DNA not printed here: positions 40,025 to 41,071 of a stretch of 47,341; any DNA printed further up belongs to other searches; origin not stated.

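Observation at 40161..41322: Split, order-permuted minimal HipA-family kinase module wedged between murG and murE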

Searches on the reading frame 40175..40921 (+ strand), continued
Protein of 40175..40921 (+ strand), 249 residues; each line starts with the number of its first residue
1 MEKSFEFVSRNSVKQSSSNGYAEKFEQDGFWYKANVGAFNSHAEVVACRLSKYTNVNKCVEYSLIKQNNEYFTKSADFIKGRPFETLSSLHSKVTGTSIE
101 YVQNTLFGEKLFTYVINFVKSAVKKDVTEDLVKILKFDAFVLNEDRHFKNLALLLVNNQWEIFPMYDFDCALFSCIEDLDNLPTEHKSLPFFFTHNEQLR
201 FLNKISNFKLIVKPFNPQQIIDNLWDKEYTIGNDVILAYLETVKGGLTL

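Call 108: search_protein_families(library=pfam, proteins=[L049:2972-4402:+, L048:3023-4417:+, L050:3227-4402:+, L047:4708-5118:+, L047:3959-4765:+], max_evalue=1)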
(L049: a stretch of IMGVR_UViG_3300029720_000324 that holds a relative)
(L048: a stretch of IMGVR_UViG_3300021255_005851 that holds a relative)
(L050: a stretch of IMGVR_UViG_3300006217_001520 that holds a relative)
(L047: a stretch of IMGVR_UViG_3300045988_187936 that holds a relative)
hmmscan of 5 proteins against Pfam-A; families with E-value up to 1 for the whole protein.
L049:2972-4402:+ (477 aa): 11 families
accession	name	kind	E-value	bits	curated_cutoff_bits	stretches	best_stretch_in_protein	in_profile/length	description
PF01381.28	HTH_3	-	6.7e-13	48.9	23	1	36-86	3-53/55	Helix-turn-helix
PF12844.13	HTH_19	-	5.7e-08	33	30.2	1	33-89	3-59/64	Helix-turn-helix domain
PF13560.12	HTH_31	-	2.9e-06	27.9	27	1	37-82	9-55/64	Helix-turn-helix domain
PF07804.18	HipA_C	-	0.00015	21.9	30.5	1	346-393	121-165/213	HipA-like C-terminal domain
PF13443.12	HTH_26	-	0.001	19.7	22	1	33-84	1-53/63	Cro/C1-type HTH DNA-binding domain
PF13744.12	HTH_37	-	0.0067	16.7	27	1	21-87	10-77/80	Helix-turn-helix domain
PF20613.4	HipA_2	-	0.011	15.5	27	1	253-369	21-134/240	HipA-like kinase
PF13545.12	HTH_Crp_2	-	0.034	14.6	27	1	38-62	18-42/70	Crp-like helix-turn-helix domain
PF00454.33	PI3_PI4_kinase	-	0.075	13.4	27.1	1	335-391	122-172/241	Phosphatidylinositol 3- and 4-kinase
PF00157.23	Pou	-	0.15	12.5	27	1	29-83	8-66/72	Pou domain - N-terminal to homeobox domain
PF13413.12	HTH_25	-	0.26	11.6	24.6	1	34-65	2-33/62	Helix-turn-helix domain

L048:3023-4417:+ (465 aa): 10 families
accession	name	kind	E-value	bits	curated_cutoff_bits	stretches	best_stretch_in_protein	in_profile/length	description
PF01381.28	HTH_3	-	8.8e-12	45.3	23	1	25-74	3-52/55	Helix-turn-helix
PF13744.12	HTH_37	-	1.3e-09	38.1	27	1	7-78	7-79/80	Helix-turn-helix domain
PF13560.12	HTH_31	-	1.2e-08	35.5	27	1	23-74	6-58/64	Helix-turn-helix domain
PF07804.18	HipA_C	-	4.1e-07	30.3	30.5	1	243-377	18-159/213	HipA-like C-terminal domain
PF13443.12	HTH_26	-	1.6e-05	25.5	22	1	29-74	8-54/63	Cro/C1-type HTH DNA-binding domain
PF12844.13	HTH_19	-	0.00014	22.1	30.2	1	23-73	4-54/64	Helix-turn-helix domain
PF20613.4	HipA_2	-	0.0036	17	27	1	247-359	25-134/240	HipA-like kinase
PF13413.12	HTH_25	-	0.027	14.7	24.6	1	23-55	2-34/62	Helix-turn-helix domain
PF13545.12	HTH_Crp_2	-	0.051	14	27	1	27-51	18-42/70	Crp-like helix-turn-helix domain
PF15943.11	YdaS_toxin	-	0.079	13.2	30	0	439-458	34-53/65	Bacterial toxin YdaS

L050:3227-4402:+ (392 aa): 3 families
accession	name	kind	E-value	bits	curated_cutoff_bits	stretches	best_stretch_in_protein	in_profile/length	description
PF07804.18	HipA_C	-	0.00015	21.9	30.5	1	247-306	98-158/213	HipA-like C-terminal domain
PF20613.4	HipA_2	-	0.026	14.2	27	1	191-289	35-130/240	HipA-like kinase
PF18640.6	LepB_N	-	0.2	11.7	25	1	262-332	9-79/183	LepB N-terminal domain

L047:4708-5118:+ (137 aa): 0 families

L047:3959-4765:+ (269 aa): 3 families
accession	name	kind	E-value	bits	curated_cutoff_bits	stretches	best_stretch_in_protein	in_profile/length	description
PF07804.18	HipA_C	-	0.0007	19.7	30.5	1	124-180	104-160/213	HipA-like C-terminal domain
PF00454.33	PI3_PI4_kinase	-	0.011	16.1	27.1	1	144-211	136-188/241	Phosphatidylinositol 3- and 4-kinase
PF09862.15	DUF2089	-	0.21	11.7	33.4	0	127-147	22-42/47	Domain of unknown function (DUF2089)-HTH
